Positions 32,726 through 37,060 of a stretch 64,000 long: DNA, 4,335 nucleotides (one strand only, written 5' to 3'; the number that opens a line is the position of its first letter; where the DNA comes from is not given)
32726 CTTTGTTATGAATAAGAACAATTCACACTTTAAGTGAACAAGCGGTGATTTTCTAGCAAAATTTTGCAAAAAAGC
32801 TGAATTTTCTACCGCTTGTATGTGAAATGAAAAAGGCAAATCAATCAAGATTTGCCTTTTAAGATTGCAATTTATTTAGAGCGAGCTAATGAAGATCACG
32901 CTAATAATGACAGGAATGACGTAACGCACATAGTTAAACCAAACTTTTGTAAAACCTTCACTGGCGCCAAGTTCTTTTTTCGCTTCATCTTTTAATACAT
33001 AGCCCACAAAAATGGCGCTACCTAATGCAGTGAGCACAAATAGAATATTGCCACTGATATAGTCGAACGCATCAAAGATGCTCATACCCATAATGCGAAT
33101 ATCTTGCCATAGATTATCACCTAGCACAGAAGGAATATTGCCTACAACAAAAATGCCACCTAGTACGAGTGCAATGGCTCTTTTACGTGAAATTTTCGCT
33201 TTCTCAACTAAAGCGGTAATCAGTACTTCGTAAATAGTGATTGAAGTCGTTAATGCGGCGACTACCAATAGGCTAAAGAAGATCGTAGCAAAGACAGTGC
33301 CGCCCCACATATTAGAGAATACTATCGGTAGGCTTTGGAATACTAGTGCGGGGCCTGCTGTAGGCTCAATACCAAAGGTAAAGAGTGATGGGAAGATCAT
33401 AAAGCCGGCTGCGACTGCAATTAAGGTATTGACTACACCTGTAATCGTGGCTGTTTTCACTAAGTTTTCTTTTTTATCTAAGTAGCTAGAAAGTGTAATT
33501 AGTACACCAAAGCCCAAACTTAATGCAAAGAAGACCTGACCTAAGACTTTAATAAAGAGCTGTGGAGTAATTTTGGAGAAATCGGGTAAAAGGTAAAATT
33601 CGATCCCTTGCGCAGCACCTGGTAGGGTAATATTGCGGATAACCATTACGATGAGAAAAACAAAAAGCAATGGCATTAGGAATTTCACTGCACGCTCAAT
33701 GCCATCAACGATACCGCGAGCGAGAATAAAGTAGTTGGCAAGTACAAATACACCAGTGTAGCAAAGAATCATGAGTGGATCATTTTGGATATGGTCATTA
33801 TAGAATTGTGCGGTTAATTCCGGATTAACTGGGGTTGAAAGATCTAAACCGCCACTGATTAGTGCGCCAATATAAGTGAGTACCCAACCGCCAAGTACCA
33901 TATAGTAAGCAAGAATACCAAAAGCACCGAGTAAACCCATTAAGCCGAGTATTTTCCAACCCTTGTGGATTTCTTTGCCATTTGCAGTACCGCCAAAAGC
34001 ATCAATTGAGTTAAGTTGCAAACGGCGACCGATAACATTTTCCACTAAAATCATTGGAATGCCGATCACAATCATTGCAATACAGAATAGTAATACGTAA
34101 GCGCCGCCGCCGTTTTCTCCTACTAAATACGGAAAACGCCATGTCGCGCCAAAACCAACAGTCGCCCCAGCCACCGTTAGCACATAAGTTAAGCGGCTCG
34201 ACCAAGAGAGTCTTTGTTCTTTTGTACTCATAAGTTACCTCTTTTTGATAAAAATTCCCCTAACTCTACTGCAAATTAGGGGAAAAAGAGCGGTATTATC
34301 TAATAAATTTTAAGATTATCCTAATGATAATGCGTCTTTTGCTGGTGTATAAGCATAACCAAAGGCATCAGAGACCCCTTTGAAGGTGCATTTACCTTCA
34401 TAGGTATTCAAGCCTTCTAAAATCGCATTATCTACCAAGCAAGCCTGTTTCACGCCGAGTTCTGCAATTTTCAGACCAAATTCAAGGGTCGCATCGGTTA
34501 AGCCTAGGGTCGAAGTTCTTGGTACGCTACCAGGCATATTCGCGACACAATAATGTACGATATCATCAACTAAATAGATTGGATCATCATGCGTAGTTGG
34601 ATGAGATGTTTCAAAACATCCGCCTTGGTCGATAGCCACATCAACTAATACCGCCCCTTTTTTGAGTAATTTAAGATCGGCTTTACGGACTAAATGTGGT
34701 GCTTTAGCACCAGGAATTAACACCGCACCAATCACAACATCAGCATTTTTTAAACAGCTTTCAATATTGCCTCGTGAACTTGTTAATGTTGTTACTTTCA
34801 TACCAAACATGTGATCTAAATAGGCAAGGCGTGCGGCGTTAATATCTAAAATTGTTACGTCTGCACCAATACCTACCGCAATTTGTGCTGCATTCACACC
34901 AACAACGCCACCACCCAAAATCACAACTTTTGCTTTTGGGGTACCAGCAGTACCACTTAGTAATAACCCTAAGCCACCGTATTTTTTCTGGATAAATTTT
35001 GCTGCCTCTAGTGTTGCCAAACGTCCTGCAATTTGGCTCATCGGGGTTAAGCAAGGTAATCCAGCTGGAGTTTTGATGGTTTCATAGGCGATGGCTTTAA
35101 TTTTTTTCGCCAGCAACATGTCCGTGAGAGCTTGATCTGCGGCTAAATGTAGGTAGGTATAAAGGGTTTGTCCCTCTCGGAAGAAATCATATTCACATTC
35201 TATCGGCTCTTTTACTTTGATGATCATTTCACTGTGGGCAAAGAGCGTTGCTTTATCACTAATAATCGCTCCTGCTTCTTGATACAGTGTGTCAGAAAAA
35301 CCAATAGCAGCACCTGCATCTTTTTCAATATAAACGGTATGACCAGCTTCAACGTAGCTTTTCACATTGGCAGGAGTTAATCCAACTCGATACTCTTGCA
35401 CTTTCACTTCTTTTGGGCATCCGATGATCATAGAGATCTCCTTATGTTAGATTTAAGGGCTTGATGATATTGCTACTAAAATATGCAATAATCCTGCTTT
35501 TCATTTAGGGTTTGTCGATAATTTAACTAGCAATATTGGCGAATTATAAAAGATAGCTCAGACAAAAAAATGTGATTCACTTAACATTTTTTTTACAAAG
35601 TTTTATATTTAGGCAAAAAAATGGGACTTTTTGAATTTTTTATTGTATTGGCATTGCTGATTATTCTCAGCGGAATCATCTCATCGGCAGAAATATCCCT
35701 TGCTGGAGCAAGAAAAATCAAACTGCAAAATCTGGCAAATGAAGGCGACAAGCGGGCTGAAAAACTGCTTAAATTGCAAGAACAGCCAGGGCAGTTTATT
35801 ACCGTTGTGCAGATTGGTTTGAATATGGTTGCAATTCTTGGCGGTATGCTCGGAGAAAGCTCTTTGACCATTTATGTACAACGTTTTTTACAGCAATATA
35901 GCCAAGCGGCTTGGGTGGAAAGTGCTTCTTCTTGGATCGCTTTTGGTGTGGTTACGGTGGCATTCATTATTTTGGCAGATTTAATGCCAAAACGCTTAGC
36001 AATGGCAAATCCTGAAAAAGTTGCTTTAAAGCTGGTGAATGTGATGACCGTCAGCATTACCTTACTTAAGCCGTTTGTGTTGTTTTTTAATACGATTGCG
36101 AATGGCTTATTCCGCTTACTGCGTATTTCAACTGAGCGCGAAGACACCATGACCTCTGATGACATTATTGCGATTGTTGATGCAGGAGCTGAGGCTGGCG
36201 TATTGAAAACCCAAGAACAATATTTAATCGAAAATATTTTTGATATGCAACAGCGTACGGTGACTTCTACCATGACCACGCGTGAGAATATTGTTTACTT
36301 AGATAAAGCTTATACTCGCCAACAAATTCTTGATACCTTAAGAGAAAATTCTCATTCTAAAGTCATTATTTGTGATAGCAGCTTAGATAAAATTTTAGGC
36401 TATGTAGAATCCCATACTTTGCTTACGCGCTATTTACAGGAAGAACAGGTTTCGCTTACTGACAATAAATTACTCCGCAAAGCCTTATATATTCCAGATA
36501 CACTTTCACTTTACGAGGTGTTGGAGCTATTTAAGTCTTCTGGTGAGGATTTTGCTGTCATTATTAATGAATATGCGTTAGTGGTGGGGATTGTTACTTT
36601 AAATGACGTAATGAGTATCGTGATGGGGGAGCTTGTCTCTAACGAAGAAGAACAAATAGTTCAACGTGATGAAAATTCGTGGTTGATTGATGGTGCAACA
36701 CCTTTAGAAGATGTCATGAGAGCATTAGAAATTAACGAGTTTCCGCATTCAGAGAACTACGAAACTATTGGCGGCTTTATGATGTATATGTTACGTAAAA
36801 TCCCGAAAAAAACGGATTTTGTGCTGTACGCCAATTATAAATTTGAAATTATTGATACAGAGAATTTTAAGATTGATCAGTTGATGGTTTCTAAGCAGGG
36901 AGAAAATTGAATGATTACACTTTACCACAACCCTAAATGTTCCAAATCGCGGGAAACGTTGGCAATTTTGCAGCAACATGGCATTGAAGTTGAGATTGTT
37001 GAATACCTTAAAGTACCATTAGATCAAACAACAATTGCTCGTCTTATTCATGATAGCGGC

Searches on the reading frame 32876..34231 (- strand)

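Call 38: search_protein_families(library=pfam, proteins=[window:32876-34231:-], max_evalue=0.00001)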
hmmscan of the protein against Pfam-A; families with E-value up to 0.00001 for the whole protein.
window:32876-34231:- (451 aa): 1 family
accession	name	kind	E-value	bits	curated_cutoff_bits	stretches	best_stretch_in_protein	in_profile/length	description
PF00209.24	SNF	-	2.8e-55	188.4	27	2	163-450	184-480/524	Sodium:neurotransmitter symporter family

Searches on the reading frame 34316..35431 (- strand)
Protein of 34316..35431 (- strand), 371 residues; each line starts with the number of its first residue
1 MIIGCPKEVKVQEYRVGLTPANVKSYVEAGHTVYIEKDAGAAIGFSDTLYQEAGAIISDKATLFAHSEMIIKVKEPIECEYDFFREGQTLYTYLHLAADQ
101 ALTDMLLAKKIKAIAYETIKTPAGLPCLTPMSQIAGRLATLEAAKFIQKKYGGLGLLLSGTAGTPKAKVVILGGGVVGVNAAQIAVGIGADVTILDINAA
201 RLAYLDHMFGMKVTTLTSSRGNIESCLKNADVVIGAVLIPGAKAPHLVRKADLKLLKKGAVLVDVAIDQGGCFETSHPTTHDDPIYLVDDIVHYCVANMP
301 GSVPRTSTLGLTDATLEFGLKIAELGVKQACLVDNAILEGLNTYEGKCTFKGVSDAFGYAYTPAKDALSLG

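Call 38: search_protein_families(library=pfam, proteins=[window:34316-35431:-], max_evalue=0.00001)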
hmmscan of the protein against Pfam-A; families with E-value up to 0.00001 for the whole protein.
window:34316-35431:- (371 aa): 5 families
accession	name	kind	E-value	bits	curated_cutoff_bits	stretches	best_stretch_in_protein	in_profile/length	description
PF01262.27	AlaDh_PNT_C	-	5.5e-79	265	23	1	139-350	1-213/214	Alanine dehydrogenase/PNT, C-terminal domain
PF05222.21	AlaDh_PNT_N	-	1.9e-44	151.7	30.4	1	4-135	1-136/136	Alanine dehydrogenase/PNT, N-terminal domain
PF07992.20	Pyr_redox_2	-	5.9e-07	29.6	26.1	1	140-220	129-196/291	Pyridine nucleotide-disulphide oxidoreductase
PF00070.33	Pyr_redox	-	6.5e-07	30.2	22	1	168-220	1-53/82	Pyridine nucleotide-disulphide oxidoreductase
PF02826.25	2-Hacid_dh_C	-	2e-06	27.7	25.1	1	166-266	36-127/178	D-isomer specific 2-hydroxyacid dehydrogenase, NAD binding domain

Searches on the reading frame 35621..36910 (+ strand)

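Call 38: search_protein_families(library=pfam, proteins=[window:35621-36910:+], max_evalue=0.00001)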
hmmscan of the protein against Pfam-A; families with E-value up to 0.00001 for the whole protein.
window:35621-36910:+ (429 aa): 3 families
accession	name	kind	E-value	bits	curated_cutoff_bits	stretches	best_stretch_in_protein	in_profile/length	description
PF01595.25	CNNM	-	1.9e-45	155.2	28.4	1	9-199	2-181/181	Cyclin M transmembrane N-terminal domain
PF03471.22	CorC_HlyC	-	1.2e-20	73.8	27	1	348-426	2-80/81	Transporter associated domain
PF00571.33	CBS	-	9.4e-08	32.7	24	0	287-335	8-56/57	CBS domain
